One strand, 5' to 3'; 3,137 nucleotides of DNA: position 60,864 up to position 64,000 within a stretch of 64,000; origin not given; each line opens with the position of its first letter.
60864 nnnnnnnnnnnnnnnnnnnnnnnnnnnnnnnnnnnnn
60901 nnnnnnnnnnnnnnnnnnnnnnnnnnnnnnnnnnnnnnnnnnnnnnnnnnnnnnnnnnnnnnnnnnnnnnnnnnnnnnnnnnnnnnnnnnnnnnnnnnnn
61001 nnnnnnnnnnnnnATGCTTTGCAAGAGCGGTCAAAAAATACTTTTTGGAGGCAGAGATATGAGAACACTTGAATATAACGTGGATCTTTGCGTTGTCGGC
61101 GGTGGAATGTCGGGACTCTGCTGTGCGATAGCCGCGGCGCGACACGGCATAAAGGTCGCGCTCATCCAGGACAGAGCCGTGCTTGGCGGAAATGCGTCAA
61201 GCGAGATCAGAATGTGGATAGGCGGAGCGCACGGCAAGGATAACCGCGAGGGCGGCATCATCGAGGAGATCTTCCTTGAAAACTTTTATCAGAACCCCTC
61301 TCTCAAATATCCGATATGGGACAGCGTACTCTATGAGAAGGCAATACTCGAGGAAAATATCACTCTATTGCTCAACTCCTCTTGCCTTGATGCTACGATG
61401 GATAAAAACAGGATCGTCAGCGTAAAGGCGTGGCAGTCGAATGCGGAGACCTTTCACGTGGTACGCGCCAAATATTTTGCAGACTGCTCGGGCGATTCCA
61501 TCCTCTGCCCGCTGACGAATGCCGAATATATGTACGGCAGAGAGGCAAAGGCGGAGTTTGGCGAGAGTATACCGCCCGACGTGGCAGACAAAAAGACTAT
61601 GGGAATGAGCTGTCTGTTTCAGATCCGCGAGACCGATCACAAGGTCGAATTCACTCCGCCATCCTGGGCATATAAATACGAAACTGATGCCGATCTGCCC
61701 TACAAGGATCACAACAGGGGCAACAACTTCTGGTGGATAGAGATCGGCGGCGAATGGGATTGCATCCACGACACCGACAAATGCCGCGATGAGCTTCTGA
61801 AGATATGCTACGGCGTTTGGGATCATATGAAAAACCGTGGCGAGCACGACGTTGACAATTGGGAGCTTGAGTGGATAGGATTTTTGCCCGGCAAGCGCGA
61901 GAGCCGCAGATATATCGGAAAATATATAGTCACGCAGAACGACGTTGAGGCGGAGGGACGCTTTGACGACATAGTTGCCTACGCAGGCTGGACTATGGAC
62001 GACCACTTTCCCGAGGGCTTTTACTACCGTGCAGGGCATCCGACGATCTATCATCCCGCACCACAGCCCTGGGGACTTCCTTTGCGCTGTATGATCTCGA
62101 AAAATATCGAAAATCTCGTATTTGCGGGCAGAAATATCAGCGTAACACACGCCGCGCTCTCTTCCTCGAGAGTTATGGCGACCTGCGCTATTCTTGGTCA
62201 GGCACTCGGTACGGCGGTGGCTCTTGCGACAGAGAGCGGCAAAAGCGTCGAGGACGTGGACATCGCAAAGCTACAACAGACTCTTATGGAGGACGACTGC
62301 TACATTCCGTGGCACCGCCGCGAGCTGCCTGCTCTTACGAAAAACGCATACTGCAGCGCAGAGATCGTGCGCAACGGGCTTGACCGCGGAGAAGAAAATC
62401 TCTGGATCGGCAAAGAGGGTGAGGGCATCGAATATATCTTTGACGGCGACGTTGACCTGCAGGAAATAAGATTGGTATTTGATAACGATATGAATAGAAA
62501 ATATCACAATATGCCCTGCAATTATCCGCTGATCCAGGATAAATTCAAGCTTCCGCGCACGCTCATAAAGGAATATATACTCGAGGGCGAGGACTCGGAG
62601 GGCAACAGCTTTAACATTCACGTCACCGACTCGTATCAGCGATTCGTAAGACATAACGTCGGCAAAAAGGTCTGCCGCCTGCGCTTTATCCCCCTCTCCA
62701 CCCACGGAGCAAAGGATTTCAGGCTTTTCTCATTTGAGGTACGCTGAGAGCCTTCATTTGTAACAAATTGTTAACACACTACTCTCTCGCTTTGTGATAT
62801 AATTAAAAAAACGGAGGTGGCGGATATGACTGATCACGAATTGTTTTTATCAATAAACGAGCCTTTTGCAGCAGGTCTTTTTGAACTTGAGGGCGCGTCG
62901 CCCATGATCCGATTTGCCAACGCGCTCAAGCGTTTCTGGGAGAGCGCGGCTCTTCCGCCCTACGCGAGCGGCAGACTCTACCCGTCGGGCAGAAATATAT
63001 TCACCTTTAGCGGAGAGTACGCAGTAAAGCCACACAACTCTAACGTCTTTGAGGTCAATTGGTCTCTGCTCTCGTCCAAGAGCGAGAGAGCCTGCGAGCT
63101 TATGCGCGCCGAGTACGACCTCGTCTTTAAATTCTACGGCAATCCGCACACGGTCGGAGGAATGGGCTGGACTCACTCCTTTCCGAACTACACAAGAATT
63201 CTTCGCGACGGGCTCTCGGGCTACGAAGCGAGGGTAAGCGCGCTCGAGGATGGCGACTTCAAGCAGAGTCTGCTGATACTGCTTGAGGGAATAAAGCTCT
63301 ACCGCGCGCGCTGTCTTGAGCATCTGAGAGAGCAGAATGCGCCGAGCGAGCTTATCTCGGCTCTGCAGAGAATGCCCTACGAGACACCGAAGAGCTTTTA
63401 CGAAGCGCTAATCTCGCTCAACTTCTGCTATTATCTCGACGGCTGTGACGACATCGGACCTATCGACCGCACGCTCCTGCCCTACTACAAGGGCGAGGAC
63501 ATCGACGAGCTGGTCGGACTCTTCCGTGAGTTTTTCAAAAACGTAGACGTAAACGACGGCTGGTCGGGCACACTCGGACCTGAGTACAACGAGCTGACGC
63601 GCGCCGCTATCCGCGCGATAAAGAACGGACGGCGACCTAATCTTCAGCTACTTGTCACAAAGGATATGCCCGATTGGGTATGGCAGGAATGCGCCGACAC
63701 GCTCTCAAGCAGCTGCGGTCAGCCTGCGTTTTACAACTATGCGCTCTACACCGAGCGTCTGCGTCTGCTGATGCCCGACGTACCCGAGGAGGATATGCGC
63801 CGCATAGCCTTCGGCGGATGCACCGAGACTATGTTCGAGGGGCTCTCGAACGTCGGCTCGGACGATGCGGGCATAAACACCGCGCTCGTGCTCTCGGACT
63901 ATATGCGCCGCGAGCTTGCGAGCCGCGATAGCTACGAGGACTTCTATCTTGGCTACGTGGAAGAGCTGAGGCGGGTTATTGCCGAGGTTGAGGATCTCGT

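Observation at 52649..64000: Uncharacterised glycyl-radical-enzyme cluster: two GRE paralogs, one activase, two FAD oxidoreductases, an M14-like protein, a propeller protein and two AraC regulators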

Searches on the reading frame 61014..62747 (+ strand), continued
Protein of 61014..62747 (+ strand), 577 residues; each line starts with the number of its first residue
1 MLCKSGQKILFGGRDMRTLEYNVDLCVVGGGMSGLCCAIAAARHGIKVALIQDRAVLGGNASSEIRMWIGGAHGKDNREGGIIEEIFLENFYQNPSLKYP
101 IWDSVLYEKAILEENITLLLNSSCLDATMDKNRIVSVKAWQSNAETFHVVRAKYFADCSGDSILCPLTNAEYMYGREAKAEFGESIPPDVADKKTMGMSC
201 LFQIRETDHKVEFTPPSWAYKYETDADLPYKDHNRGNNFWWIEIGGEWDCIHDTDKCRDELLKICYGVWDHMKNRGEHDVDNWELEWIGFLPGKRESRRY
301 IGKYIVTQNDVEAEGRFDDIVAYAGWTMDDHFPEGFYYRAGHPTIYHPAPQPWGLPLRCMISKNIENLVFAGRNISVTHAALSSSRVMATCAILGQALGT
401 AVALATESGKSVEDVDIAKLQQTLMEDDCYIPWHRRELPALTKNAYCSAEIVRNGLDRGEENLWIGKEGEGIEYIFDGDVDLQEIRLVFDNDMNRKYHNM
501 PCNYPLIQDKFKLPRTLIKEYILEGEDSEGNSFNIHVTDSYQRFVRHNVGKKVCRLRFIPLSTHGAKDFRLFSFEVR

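Call 64: find_encoding_contigs(protein=P0159, flank=10000, max_places=1)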
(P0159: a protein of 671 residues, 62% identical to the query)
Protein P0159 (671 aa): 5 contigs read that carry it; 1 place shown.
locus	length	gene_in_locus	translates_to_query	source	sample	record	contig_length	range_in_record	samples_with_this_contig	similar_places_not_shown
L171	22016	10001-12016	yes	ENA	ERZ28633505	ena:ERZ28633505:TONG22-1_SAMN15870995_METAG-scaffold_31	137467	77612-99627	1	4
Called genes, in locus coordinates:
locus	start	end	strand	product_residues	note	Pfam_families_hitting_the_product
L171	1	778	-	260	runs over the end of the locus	PF00165:HTH_AraC (weak), PF12833:HTH_18, PF00165:HTH_AraC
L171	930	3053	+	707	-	PF02901:PFL-like, PF01228:Gly_radical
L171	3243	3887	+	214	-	PF04055:Radical_SAM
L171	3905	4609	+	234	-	PF00106:adh_short, PF13561:adh_short_C2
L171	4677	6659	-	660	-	PF01055:Glyco_hydro_31_2nd (faint), PF02065:Melibiase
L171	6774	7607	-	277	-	PF02311:AraC_binding, PF00165:HTH_AraC (faint), PF12833:HTH_18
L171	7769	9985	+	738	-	-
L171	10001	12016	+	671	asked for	PF11230:YjjI-like (weak), PF02901:PFL-like, PF01228:Gly_radical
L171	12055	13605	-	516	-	PF12673:SipL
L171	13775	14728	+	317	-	PF00781:DAGK_cat, PF19279:YegS_C (weak)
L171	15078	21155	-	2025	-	PF18838:LPD23, PF18819:MuF_C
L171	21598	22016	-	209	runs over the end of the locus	PF04973:NMN_transporter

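Call 67: search_protein_families(library=pfam, alignment_id=A7, max_evalue=0.00001)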
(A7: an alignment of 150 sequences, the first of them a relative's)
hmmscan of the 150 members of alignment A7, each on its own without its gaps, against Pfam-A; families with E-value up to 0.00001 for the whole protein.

A. member 1, L082:133-669:+ (179 aa): 3 families
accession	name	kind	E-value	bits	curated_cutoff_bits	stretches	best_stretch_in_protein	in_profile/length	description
PF01380.27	SIS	-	1.4e-07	31.8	25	1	19-116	33-129/131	SIS domain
PF22645.1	GKRP_SIS_N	-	5.5e-07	29.8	27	1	3-60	53-111/113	Glucokinase regulatory protein N-terminal SIS domain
PF13580.11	SIS_2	-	6.6e-07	29.9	27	1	32-73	97-138/138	SIS domain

B. families by the number of members that match (of 150 scanned): 158 families (the first 25 are shown)
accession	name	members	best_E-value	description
PF04055.27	Radical_SAM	12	7.9e-18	Radical SAM superfamily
PF13353.11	Fer4_12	11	5.7e-16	4Fe-4S single cluster domain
PF12833.13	HTH_18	9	4.2e-22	Helix-turn-helix domain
PF00165.29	HTH_AraC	9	3.4e-16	Bacterial regulatory helix-turn-helix proteins, AraC family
PF00037.32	Fer4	8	1.5e-13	4Fe-4S binding domain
PF02311.25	AraC_binding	7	8.5e-15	AraC-like ligand binding domain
PF12837.12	Fer4_6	6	2.6e-09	4Fe-4S binding domain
PF12797.12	Fer4_2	5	3.4e-10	4Fe-4S binding domain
PF12838.12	Fer4_7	5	4.1e-10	4Fe-4S dicluster domain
PF13237.11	Fer4_10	5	9.5e-10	4Fe-4S dicluster domain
PF00724.26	Oxidored_FMN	4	4.8e-62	NADH:flavin oxidoreductase / NADH oxidase family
PF00753.33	Lactamase_B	4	4.2e-17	Metallo-beta-lactamase superfamily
PF14697.11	Fer4_21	4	1.9e-07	4Fe-4S dicluster domain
PF01261.30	AP_endonuc_2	3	6.9e-35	Xylose isomerase-like TIM barrel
PF07883.17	Cupin_2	3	8.6e-13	Cupin domain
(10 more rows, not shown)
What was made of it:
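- Neighbours of the broad GRE2 family are heterogeneous (call 67).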

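Call 99: search_protein_families(library=ncbifam, proteins=[L162:12860-13408:+, L164:2638-3582:+, L162:5950-6831:+], max_evalue=0.00001)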
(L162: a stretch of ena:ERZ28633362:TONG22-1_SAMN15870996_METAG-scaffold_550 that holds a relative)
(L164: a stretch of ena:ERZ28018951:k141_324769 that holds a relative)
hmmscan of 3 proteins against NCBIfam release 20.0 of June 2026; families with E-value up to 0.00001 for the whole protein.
L162:12860-13408:+ (183 aa): 0 families

L164:2638-3582:+ (315 aa): 1 family
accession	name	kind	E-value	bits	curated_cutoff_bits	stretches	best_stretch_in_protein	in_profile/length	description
TIGR00674.1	dapA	equivalog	9.8e-10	37.7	206.15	1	4-243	3-230/286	4-hydroxy-tetrahydrodipicolinate synthase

L162:5950-6831:+ (294 aa): 21 families
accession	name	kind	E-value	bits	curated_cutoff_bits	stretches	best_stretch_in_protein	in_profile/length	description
TIGR02152.1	D_ribokin_bact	equivalog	1.5e-25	90.2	299.65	1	20-280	34-287/298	ribokinase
TIGR04382.1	myo_inos_iolC_N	equivalog_domain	8e-23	81.2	300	1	17-279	30-295/309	5-dehydro-2-deoxygluconokinase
NF049991.1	TagKinase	equivalog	4.4e-20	71.7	420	1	22-280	42-302/321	tagatose kinase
NF006957.1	PRK09434.1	equivalog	6e-20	71.9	450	1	20-264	26-271/302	fructokinase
NF007321.0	PRK09813.1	equivalog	7.9e-19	68.1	247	2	203-279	186-260/261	fructoselysine 6-kinase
NF008353.0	PRK11142.1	equivalog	6e-18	65.4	341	1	20-281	38-291/307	ribokinase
NF040938.1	KDG_KDGal_kin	equivalog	2.7e-17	62.8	400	1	20-278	29-288/305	bifunctional 2-dehydro-3-deoxygluconokinase/2-dehydro-3-deoxygalactonokinase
NF041332.1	KDG_KDGal_kin_Halo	equivalog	7.2e-16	58.5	440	1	19-285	31-299/320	bifunctional 2-dehydro-3-deoxygluconokinase/2-dehydro-3-deoxygalactonokinase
NF053626.1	RibKinHalex1628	equivalog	6.4e-14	52.1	330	1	203-289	202-288/293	ATP-dependent ribose-1-phosphate kinase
NF041164.1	NucKinThplmales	equivalog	1.2e-12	47.6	450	1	20-273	37-271/295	nucleoside kinase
TIGR02198.1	rfaE_dom_I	equivalog_domain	5.4e-12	45.5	345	1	16-280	43-303/315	D-glycero-beta-D-manno-heptose-7-phosphate kinase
NF052444.1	DhDoxglucKinKdgK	equivalog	8e-12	45.2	400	1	37-281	45-297/303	2-dehydro-3-deoxygluconokinase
NF041134.1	R1P_kin_Thcocales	equivalog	2.1e-11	43.8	500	0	19-79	35-94/291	ADP-dependent ribose-1-phosphate kinase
TIGR03168.1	1-PFK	subfamily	2.5e-11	43.1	216.4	1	203-286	213-296/305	hexose kinase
TIGR03828.1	pfkB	equivalog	3.3e-11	42.8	292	1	202-283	212-293/305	1-phosphofructokinase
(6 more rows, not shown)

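Call 101: find_encoding_contigs(protein=P0121, flank=10000, max_places=3)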
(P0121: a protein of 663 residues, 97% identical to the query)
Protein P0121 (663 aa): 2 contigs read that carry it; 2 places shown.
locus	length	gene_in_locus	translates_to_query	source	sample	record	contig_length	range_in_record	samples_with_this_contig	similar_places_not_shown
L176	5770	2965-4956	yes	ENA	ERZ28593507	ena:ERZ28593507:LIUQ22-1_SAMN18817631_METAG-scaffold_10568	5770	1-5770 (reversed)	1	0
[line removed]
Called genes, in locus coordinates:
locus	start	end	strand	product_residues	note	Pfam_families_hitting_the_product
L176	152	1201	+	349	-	-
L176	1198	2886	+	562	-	PF00890:FAD_binding_2 (weak), PF01266:DAO, PF07992:Pyr_redox_2 (weak), PF12831:FAD_oxidored, PF13450:NAD_binding_8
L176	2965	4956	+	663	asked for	PF02901:PFL-like, PF01228:Gly_radical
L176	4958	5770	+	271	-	?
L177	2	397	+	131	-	?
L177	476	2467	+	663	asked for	PF02901:PFL-like, PF01228:Gly_radical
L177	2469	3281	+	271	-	?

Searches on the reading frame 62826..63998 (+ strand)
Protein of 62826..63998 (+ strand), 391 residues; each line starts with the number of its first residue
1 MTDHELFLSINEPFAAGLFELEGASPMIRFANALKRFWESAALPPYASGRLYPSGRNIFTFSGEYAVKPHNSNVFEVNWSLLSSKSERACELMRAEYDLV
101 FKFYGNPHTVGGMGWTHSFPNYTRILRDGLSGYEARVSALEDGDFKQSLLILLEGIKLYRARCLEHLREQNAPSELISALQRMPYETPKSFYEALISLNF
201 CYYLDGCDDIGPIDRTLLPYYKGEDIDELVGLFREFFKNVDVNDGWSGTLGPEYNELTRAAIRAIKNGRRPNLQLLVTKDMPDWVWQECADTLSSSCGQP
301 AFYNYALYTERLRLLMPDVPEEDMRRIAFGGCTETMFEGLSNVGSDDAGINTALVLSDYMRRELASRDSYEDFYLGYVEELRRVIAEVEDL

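Call 7: search_protein_families(library=pfam, proteins=[window:62826-63998:+], max_evalue=0.01)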
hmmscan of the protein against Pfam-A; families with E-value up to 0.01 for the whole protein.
window:62826-63998:+ (391 aa): 3 families
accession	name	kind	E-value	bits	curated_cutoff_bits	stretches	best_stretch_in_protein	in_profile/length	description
PF02901.20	PFL-like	-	8.9e-15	54.8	24.3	2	253-357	351-454/647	Pyruvate formate lyase-like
PF11230.13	YjjI-like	-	5.4e-05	22.2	23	1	210-312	98-205/485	Glycyl radical enzyme YjjI-like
PF11387.14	DUF2795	-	0.0026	18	25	1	164-185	23-44/54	Protein of unknown function (DUF2795)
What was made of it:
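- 62826..64000 (+): GRE2, N-terminal 391 of 663 aa: a short glycyl radical enzyme of a second uncharacterised clade. Cys332-x-Glu334. The Gly loop VRIGGF lies beyond the window end. PFL-like E=9e-15 on the fragment (call 7).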

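Call 8: search_protein_families(library=ncbifam, proteins=[window:62826-63998:+], max_evalue=0.01)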
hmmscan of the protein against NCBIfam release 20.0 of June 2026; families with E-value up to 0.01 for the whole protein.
window:62826-63998:+ (391 aa): 3 families
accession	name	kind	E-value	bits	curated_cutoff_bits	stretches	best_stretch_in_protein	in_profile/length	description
TIGR01774.1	PFL2-3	subfamily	3.3e-05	22.4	678.2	1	268-357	367-454/786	formate C-acetyltransferase/glycerol dehydratase family glycyl radical enzyme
TIGR04040.1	glycyl_YjjI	hypoth_equivalog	6.8e-05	21.5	498.3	1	210-312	109-216/497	YjjI family glycine radical enzyme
NF033718.1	indole_decarb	equivalog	0.00024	19.4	1100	1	268-342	425-501/868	indoleacetate decarboxylase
